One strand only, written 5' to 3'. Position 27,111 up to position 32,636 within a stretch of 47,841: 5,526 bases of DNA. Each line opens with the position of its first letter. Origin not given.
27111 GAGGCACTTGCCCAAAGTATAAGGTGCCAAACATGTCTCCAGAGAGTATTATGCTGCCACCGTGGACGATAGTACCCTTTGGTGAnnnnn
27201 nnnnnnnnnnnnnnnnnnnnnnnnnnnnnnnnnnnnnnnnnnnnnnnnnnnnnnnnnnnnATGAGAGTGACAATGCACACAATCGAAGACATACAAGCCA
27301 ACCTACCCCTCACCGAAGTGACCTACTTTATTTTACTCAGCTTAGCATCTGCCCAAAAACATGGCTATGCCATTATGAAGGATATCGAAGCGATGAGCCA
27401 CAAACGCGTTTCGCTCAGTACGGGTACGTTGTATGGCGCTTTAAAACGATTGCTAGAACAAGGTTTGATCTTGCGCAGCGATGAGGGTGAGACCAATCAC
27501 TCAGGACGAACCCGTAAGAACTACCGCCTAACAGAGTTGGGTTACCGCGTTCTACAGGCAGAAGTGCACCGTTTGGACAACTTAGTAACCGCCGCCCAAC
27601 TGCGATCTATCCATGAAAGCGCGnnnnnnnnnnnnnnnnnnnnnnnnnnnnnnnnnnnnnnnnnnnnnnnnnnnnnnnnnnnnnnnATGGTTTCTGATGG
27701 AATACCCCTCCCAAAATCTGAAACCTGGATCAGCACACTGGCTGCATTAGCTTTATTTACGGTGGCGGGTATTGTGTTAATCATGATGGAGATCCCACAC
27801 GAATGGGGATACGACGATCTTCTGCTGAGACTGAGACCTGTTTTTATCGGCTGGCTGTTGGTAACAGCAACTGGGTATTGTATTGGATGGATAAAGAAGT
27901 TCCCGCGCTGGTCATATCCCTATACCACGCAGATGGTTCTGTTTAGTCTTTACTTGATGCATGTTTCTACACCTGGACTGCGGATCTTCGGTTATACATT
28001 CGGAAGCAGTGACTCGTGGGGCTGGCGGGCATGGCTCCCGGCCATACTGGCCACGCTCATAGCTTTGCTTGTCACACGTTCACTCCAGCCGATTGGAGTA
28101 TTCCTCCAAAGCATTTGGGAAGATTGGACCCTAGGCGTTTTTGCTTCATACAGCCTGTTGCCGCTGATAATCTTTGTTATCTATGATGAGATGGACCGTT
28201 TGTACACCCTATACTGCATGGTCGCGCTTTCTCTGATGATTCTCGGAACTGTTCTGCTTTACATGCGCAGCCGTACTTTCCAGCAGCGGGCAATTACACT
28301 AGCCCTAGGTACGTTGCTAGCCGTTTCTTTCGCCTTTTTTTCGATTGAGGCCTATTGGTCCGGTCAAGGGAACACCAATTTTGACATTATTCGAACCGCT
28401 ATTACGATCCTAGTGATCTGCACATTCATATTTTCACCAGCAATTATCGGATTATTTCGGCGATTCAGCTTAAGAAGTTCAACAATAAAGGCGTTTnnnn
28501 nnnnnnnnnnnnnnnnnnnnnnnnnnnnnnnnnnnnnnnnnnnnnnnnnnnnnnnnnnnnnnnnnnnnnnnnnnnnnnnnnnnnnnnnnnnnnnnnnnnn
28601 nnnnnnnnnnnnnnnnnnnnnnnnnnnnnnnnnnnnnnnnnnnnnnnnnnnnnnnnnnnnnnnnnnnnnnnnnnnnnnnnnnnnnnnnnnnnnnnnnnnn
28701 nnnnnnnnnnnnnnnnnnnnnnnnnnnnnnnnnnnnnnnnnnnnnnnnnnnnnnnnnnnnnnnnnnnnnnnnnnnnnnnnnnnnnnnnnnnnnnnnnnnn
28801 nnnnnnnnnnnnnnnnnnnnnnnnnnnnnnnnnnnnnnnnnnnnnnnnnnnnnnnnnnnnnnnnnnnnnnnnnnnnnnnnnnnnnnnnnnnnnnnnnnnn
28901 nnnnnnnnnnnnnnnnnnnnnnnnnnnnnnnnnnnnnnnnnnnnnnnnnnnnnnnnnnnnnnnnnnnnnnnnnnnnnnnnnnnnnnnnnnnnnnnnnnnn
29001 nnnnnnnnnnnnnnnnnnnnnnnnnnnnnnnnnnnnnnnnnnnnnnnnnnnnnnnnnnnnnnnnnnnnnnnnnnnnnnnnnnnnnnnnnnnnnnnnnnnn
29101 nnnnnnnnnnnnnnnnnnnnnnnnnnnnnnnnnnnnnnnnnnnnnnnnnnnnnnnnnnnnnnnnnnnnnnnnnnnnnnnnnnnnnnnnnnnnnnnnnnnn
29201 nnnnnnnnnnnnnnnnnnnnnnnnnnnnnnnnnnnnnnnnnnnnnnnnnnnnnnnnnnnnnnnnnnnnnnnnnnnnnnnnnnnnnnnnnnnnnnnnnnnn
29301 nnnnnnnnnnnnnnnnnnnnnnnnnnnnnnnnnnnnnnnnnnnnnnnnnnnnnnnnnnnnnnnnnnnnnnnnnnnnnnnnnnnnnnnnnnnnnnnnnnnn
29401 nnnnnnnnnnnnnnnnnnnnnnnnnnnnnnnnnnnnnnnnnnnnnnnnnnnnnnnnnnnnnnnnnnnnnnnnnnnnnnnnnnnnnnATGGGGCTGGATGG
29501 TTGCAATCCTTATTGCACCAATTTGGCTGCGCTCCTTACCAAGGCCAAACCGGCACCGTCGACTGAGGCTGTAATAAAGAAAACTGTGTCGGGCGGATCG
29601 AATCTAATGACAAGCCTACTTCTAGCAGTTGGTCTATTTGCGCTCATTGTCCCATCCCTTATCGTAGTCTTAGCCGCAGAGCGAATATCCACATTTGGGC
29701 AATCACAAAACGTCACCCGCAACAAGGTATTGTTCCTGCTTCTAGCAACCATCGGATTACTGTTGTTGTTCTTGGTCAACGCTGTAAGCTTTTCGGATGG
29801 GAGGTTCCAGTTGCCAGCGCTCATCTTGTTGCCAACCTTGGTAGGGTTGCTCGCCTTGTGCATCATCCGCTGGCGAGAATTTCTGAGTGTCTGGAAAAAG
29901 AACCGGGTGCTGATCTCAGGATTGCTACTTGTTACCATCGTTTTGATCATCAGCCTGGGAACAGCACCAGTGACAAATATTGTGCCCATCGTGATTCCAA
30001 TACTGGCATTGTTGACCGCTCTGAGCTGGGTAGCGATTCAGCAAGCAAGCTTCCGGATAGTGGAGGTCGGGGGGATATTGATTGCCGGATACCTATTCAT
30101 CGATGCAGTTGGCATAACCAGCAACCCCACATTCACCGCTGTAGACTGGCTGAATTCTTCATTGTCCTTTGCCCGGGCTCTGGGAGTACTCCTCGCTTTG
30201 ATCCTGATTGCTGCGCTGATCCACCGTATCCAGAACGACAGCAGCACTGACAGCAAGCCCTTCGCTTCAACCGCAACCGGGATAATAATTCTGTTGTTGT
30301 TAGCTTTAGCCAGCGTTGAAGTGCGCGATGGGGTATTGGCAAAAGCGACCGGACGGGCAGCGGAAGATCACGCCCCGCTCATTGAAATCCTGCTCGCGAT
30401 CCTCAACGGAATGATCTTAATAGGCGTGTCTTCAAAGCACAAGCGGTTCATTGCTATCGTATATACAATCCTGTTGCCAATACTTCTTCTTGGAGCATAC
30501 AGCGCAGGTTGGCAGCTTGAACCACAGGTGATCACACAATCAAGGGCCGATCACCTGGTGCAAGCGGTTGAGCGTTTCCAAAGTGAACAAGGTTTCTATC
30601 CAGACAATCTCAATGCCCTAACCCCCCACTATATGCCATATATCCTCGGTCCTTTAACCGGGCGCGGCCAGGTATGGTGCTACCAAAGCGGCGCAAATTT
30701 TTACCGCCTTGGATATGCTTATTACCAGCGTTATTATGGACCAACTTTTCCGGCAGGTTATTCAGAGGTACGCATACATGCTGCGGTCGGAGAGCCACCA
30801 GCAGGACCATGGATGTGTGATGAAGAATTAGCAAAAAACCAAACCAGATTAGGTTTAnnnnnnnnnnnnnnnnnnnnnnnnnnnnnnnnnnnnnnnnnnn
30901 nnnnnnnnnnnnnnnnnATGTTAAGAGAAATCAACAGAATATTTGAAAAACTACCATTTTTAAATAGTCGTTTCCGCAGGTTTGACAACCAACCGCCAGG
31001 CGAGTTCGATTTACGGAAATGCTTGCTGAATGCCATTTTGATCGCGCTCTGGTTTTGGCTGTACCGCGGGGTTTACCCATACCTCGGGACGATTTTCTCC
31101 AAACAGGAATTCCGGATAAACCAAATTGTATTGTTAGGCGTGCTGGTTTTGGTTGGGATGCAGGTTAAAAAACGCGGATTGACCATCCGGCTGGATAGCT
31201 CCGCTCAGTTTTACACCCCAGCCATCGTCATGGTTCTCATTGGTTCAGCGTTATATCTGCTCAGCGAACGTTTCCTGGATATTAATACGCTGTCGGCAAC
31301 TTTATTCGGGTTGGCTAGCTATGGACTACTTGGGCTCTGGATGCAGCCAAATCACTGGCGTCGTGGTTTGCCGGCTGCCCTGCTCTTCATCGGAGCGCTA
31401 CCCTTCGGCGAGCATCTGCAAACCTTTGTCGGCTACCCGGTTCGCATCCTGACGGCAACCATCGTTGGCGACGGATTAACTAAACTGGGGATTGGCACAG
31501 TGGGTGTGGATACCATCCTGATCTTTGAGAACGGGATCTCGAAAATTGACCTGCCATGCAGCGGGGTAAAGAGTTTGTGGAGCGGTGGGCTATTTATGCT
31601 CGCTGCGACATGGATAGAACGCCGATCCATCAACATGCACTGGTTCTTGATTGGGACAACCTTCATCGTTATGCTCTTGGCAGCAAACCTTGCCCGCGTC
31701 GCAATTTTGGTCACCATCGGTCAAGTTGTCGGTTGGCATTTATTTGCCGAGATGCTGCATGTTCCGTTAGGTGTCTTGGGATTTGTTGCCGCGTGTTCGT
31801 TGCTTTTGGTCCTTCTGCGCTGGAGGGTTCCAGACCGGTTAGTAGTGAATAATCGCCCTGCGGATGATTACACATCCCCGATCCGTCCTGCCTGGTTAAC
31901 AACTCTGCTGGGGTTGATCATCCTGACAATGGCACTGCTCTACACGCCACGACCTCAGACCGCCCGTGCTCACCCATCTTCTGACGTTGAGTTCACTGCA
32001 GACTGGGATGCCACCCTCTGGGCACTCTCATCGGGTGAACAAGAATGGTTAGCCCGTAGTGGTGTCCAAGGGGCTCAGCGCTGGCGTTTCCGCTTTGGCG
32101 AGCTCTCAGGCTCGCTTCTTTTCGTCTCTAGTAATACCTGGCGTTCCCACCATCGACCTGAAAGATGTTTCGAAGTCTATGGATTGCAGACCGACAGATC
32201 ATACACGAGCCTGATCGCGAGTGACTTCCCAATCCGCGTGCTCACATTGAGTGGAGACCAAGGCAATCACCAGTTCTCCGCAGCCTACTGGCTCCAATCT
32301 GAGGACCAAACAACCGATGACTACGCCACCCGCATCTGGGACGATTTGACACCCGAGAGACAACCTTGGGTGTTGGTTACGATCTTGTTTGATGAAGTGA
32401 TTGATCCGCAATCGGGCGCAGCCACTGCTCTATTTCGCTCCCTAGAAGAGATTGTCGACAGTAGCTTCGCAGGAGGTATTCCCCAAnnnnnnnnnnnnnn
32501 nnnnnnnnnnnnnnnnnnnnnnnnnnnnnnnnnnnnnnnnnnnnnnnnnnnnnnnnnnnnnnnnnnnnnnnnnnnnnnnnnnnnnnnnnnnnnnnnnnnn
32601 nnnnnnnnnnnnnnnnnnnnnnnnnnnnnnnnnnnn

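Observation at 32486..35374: PEP-CTERM substrate that is itself polytopic: an N-terminal ~8-TM block, VIT, vWA and the sorting signal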

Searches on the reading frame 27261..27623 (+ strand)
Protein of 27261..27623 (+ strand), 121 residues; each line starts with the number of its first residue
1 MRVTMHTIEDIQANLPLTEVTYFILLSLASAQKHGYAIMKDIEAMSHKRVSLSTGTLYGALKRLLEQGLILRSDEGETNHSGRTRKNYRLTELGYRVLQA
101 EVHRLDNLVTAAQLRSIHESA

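Call 40: search_protein_families(library=ncbifam, proteins=[window:27261-27623:+], max_evalue=0.01)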
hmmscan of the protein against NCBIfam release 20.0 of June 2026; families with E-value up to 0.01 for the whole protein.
window:27261-27623:+ (121 aa): 5 families
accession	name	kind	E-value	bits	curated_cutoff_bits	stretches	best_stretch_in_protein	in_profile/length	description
TIGR03433.1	padR_acidobact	paralog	2.2e-17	63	101.8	1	23-111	8-94/101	PadR family transcriptional regulator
NF053635.1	TransRegRv3488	equivalog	5.9e-08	32.8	140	1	43-109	29-92/98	Rv3488 family transcriptional regulator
NF006931.0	PRK09416.1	equivalog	5.4e-07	29.8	112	1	19-103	43-120/135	PadR family transcriptional regulator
TIGR02719.1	repress_PhaQ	equivalog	7.1e-07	29.6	139.35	1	13-102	18-103/138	poly-beta-hydroxybutyrate-responsive repressor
NF040939.2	trans_reg_lrs14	equivalog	0.0079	16.2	90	1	18-91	20-86/103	Lrs14 family HTH-type transcriptional regulator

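Call 62: search_protein_families(library=pfam, proteins=[window:27261-27623:+], max_evalue=5)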
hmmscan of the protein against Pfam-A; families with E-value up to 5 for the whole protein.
window:27261-27623:+ (121 aa): 12 families
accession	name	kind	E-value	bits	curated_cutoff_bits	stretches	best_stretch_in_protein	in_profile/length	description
PF03551.20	PadR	-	4.4e-16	59.1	27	1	25-99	2-74/75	Transcriptional regulator PadR-like family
PF21984.2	DnaD_N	-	0.00056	20.5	27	1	13-99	10-92/101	DnaD N-terminal domain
PF13814.12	Replic_Relax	-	0.0029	18.2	25.3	1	44-106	20-76/191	Replication-relaxation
PF22194.2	F-93_WHD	-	0.0084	16.6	28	1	44-92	19-60/62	F-93, winged-helix domain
PF01047.28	MarR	-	0.0087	16.4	24.6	1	48-74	25-51/59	MarR family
PF22381.2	Staph_reg_Sar_Rot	-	0.02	15.4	27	1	9-72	4-60/85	Transcriptional regulator SarA/Rot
PF01638.23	HxlR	-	0.03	14.6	20.8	1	51-109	30-83/91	HxlR-like helix-turn-helix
PF14502.12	HTH_41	-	0.033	14.1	25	1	39-71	6-37/48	Helix-turn-helix domain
PF25213.1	HVO_A0261_N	-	0.066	13.5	35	1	49-105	33-77/86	HVO_A0261 N-terminal domain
PF13412.12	HTH_24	-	0.1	12.6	21.9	1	48-70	25-47/48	Winged helix-turn-helix DNA-binding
PF01475.25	FUR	-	0.14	12.8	23.1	1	24-76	13-65/121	Ferric uptake regulator family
PF01978.25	TrmB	-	0.17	12.2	25.6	1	48-76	30-58/68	Sugar-specific transcriptional regulator TrmB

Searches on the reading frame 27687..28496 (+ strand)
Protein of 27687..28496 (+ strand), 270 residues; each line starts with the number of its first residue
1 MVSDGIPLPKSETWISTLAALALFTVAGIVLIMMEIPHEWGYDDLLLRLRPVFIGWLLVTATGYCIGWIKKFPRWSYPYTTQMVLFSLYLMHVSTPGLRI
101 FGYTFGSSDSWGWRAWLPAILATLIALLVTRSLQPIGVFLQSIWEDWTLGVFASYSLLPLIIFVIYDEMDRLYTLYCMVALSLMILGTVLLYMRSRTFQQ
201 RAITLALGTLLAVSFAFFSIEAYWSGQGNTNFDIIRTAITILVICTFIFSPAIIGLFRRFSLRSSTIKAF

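Call 36: search_protein_families(library=pfam, proteins=[window:27687-28496:+], max_evalue=0.001)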
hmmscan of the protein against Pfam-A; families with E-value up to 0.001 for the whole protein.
window:27687-28496:+ (270 aa): 0 families

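Call 40: search_protein_families(library=ncbifam, proteins=[window:27687-28496:+], max_evalue=0.01)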
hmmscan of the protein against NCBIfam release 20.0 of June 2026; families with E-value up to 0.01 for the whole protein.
window:27687-28496:+ (270 aa): 0 families

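Call 62: search_protein_families(library=pfam, proteins=[window:27687-28496:+], max_evalue=5)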
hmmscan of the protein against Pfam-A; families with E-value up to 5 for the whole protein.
window:27687-28496:+ (270 aa): 1 family
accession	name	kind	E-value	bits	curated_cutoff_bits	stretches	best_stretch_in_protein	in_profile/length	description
PF13636.12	Methyltranf_PUA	-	0.063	13.8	27.6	1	55-70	18-33/49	RNA-binding PUA-like domain of methyltransferase RsmF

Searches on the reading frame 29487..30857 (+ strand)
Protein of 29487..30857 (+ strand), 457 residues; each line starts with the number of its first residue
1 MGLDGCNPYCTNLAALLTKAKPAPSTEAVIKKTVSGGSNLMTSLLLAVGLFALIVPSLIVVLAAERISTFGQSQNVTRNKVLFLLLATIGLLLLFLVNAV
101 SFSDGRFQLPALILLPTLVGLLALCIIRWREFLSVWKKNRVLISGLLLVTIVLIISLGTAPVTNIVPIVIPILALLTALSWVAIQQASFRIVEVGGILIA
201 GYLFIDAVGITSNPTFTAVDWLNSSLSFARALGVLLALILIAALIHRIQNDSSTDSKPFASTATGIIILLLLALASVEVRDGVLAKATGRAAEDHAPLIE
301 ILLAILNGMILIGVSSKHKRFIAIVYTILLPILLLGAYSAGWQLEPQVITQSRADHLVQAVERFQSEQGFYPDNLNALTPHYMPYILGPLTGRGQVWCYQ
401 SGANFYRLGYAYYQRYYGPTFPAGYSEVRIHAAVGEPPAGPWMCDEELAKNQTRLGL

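Call 3: search_protein_families(library=ncbifam, proteins=[window:29487-30857:+], max_evalue=0.01)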
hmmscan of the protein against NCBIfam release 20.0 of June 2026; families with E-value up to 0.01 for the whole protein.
window:29487-30857:+ (457 aa): 0 families

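Call 4: search_protein_families(library=pfam, proteins=[window:29487-30857:+], max_evalue=0.1)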
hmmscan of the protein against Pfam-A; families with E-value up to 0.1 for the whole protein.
window:29487-30857:+ (457 aa): 0 families

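Call 62: search_protein_families(library=pfam, proteins=[window:29487-30857:+], max_evalue=5)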
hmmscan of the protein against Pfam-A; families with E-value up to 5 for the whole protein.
window:29487-30857:+ (457 aa): 1 family
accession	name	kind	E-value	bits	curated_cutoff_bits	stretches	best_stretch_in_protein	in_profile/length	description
PF01102.23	Glycophorin_A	-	0.78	10.4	30.1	1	231-264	68-101/114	Glycophorin A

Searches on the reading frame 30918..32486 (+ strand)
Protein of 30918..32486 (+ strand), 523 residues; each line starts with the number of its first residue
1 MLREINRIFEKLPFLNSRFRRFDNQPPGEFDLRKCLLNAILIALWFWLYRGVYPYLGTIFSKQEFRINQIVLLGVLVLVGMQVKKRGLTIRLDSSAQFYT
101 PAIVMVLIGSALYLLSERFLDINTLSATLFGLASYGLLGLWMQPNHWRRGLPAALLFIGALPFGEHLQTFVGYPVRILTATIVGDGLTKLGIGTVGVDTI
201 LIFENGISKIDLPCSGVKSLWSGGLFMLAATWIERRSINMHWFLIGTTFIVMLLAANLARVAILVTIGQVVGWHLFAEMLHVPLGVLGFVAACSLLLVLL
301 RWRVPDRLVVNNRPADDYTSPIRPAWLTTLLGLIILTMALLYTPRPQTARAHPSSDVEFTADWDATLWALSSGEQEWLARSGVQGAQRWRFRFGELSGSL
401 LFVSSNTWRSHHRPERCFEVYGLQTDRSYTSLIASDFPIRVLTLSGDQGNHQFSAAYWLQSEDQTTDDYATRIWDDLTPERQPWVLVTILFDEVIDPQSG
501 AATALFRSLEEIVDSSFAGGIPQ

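Call 3: search_protein_families(library=ncbifam, proteins=[window:30918-32486:+], max_evalue=0.01)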
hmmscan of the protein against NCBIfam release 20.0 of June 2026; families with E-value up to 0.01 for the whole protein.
window:30918-32486:+ (523 aa): 9 families
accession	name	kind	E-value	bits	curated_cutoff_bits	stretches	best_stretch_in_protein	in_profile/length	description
TIGR04489.1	exosort_XrtO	exception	5.4e-110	368.2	250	1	68-497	23-450/451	exosortase O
NF033770.1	exosort_XrtT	exception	9.9e-25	87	250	1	90-488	49-447/472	exosortase T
NF012182.0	exosortase_XrtQ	exception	1.4e-11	44.4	270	1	120-299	79-254/256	exosortase Q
TIGR04476.1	exosort_XrtN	exception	1.7e-11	43.9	200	1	67-477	27-398/406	exosortase N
TIGR04178.1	exo_archaeo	signature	4.7e-11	42.8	23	1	209-304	2-95/97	exosortase/archaeosortase family protein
TIGR03109.2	exosort_XrtA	exception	5.7e-10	39.1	208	1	39-300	4-256/261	exosortase A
TIGR02602.1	8TM_EpsH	subfamily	6.4e-10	39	105.55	1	103-299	43-236/241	exosortase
TIGR03762.1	archaeo_artC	exception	4.8e-08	33.2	100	1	159-293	132-265/274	archaeosortase C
NF035943.2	exosort_XrtV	exception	0.0024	17.2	313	1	70-299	38-262/270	exosortase V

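Call 4: search_protein_families(library=pfam, proteins=[window:30918-32486:+], max_evalue=0.1)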
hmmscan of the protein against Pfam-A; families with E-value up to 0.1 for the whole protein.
window:30918-32486:+ (523 aa): 1 family
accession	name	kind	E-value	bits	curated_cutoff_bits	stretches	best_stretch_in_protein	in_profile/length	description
PF09721.15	Exosortase_EpsH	-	1.7e-21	77.2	25.7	1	43-302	2-253/254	Transmembrane exosortase (Exosortase_EpsH)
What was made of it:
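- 30918..32489 (+): Exosortase O (XrtO), 523 aa. Polytopic exosortase core (about residues 43-302), one further TM helix, then a C-terminal soluble domain of about 180 aa. TIGR04489 scores 368.2 bits (cutoff 250) and Pfam Exosortase_EpsH 77 bits (calls 3, 4).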

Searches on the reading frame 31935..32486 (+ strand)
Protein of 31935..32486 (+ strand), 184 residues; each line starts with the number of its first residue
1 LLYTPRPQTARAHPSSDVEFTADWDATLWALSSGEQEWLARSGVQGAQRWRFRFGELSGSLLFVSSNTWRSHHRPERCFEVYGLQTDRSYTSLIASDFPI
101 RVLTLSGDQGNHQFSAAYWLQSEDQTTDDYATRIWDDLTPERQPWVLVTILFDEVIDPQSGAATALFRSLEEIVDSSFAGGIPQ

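Call 51: search_protein_families(library=pfam, proteins=[window:31935-32486:+], max_evalue=10)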
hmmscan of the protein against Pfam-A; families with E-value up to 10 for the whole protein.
window:31935-32486:+ (184 aa): 1 family
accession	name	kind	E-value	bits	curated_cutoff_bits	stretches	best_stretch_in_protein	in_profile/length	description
PF18860.6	AbiJ_NTD3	-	0.035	14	32.5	1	104-177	20-95/167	AbiJ N-terminal domain 3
